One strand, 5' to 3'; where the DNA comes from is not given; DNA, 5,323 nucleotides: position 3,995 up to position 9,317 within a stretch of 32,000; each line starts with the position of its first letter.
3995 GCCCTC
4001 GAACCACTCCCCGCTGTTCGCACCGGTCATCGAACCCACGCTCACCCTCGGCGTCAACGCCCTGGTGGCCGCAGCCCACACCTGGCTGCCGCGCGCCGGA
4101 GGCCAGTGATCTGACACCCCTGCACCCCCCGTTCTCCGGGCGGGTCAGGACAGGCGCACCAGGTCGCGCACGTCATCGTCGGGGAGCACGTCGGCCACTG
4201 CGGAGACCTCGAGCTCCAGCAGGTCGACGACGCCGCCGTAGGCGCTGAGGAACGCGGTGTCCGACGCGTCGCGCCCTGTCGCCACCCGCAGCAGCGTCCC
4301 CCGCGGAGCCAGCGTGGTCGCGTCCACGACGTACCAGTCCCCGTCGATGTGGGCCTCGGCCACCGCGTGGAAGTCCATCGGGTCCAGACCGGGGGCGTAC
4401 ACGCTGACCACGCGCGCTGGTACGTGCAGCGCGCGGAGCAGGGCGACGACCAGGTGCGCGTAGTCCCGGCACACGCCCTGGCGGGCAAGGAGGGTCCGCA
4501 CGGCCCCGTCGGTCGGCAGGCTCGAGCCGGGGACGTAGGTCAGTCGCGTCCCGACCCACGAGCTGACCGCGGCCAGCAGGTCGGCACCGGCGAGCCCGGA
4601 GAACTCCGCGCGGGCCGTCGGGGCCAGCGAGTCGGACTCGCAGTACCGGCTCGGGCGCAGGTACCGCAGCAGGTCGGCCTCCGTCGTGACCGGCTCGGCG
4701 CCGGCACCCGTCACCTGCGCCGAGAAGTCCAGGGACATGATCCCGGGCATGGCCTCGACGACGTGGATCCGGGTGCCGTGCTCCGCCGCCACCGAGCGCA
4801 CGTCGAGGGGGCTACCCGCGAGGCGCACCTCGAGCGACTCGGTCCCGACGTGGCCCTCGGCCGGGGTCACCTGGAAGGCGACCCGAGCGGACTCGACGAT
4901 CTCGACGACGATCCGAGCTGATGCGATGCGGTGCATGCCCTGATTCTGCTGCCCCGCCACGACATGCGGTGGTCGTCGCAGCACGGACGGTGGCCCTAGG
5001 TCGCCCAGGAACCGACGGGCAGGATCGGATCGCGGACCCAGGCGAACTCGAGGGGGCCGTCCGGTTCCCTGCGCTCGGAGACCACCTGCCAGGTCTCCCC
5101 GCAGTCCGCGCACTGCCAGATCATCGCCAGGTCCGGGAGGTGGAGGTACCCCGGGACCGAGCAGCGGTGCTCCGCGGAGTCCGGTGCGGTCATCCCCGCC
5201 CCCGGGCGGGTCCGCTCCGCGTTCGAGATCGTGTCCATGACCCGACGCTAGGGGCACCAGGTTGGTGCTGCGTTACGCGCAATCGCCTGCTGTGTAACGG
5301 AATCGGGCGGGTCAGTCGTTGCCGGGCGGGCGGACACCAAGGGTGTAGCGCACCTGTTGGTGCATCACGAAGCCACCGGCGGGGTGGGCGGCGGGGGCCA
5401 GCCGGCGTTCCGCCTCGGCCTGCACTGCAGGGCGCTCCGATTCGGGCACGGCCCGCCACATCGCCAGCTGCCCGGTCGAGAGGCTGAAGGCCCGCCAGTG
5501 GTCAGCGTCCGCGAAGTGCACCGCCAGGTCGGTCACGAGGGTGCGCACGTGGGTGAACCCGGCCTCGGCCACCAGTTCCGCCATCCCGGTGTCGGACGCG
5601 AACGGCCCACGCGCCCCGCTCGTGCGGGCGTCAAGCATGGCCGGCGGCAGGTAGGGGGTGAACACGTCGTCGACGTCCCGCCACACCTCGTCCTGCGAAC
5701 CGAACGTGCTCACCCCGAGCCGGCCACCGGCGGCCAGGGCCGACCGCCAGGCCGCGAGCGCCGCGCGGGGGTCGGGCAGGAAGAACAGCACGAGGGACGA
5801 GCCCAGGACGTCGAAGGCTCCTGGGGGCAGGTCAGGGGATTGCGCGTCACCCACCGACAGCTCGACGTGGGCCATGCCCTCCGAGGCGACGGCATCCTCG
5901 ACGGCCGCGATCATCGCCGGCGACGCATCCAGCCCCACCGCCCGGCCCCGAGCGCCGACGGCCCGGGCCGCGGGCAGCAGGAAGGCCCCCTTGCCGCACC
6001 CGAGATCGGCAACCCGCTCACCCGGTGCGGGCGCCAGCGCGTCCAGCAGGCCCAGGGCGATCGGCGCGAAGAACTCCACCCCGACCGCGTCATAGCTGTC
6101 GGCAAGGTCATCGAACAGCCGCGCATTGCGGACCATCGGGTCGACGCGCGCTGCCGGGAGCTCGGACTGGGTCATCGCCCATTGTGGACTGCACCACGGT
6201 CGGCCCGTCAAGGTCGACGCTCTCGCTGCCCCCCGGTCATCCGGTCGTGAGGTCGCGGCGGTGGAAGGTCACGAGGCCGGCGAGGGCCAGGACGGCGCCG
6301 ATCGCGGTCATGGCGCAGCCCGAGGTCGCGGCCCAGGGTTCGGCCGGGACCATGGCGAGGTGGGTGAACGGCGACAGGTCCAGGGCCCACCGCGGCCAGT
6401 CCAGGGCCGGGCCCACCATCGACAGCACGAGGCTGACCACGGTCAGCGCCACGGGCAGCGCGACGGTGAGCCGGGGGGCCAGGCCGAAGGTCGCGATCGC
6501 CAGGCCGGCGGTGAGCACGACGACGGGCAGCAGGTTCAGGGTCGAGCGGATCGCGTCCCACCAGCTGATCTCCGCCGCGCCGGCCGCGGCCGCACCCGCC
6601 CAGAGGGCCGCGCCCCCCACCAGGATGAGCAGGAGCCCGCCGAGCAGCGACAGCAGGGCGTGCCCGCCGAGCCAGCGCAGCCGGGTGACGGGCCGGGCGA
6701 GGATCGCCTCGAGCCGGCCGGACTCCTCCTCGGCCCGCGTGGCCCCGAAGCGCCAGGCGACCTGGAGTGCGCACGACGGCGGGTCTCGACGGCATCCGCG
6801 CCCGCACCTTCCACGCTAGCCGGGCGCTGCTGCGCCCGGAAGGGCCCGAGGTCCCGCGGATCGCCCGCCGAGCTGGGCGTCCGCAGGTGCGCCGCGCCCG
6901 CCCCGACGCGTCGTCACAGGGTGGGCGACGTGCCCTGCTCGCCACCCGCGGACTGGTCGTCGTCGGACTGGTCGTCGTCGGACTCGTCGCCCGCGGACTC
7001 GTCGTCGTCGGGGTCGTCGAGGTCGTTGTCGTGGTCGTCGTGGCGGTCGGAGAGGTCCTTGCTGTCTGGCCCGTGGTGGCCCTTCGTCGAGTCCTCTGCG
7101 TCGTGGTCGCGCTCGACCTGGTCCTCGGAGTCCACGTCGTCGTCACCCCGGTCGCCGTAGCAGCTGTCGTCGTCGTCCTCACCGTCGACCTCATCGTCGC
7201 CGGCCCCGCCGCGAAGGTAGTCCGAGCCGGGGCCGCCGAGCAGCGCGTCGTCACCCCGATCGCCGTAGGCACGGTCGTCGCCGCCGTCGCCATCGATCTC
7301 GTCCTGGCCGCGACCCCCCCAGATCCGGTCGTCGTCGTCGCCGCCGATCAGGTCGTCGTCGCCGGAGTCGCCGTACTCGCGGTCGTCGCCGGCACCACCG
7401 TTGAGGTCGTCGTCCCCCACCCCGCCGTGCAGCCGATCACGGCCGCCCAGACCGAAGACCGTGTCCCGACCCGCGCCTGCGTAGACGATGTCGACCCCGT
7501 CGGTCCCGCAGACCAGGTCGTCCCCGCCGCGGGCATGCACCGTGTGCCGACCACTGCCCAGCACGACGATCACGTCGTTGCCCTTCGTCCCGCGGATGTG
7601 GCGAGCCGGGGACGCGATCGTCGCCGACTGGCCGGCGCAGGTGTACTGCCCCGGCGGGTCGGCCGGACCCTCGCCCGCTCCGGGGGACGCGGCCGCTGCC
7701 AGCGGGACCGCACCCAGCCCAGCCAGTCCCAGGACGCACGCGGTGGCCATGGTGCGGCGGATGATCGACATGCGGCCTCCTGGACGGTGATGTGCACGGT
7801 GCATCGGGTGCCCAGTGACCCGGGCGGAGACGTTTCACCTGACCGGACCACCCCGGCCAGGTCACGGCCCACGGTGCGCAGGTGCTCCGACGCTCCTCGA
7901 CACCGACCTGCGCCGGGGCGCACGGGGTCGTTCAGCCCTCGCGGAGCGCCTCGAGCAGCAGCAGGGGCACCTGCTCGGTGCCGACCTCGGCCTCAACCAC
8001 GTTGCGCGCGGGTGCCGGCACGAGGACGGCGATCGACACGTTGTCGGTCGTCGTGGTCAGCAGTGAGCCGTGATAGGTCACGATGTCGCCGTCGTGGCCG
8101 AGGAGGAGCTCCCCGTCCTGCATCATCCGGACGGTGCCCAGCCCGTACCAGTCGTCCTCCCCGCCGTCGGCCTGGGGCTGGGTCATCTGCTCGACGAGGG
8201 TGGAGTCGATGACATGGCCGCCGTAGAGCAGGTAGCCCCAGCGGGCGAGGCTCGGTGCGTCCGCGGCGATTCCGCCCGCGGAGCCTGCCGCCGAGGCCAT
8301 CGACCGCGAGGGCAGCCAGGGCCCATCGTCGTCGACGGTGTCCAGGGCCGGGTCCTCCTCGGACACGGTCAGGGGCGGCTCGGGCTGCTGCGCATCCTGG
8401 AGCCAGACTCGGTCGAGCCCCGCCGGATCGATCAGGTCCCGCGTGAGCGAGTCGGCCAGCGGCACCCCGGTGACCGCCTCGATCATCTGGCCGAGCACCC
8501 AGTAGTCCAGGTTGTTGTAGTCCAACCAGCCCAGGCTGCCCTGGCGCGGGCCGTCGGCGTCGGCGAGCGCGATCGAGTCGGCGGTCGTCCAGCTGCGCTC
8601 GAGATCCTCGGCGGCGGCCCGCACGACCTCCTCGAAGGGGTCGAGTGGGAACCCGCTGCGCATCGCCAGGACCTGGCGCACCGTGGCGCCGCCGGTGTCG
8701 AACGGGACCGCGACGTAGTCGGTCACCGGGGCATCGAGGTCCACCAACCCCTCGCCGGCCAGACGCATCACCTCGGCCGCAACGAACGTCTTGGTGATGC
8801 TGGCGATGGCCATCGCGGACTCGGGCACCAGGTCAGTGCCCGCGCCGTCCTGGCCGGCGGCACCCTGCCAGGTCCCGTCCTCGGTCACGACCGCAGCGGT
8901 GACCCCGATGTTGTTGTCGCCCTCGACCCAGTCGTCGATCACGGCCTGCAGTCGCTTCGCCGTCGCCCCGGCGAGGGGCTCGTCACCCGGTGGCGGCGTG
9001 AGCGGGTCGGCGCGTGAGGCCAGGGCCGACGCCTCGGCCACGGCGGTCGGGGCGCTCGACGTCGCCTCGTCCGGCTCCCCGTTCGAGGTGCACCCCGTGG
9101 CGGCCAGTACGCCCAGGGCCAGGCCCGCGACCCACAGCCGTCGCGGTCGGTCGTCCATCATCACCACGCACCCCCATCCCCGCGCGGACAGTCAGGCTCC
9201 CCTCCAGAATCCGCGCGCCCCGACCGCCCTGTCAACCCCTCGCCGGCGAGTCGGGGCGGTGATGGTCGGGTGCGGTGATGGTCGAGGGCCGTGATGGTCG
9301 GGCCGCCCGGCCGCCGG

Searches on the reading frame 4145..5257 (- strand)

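Call 55: search_protein_families(library=pfam, proteins=[window:4145-5257:-], max_evalue=0.01)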
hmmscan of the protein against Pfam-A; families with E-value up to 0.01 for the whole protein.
window:4145-5257:- (370 aa): 2 families
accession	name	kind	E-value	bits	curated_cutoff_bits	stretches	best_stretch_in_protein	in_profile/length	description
PF01841.26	Transglut_core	-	2.3e-18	66.9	23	1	228-313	18-108/108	Transglutaminase-like superfamily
PF04473.18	DUF553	-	2e-07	31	20.5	1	255-313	56-113/140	Transglutaminase-like domain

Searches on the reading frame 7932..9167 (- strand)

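Call 55: search_protein_families(library=pfam, proteins=[window:7932-9167:-], max_evalue=0.01)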
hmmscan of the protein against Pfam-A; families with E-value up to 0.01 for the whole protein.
window:7932-9167:- (411 aa): 1 family
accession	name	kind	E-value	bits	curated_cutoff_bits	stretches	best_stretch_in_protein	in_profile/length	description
PF00144.29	Beta-lactamase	-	1.3e-38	133.5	27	1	81-383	5-308/329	Beta-lactamase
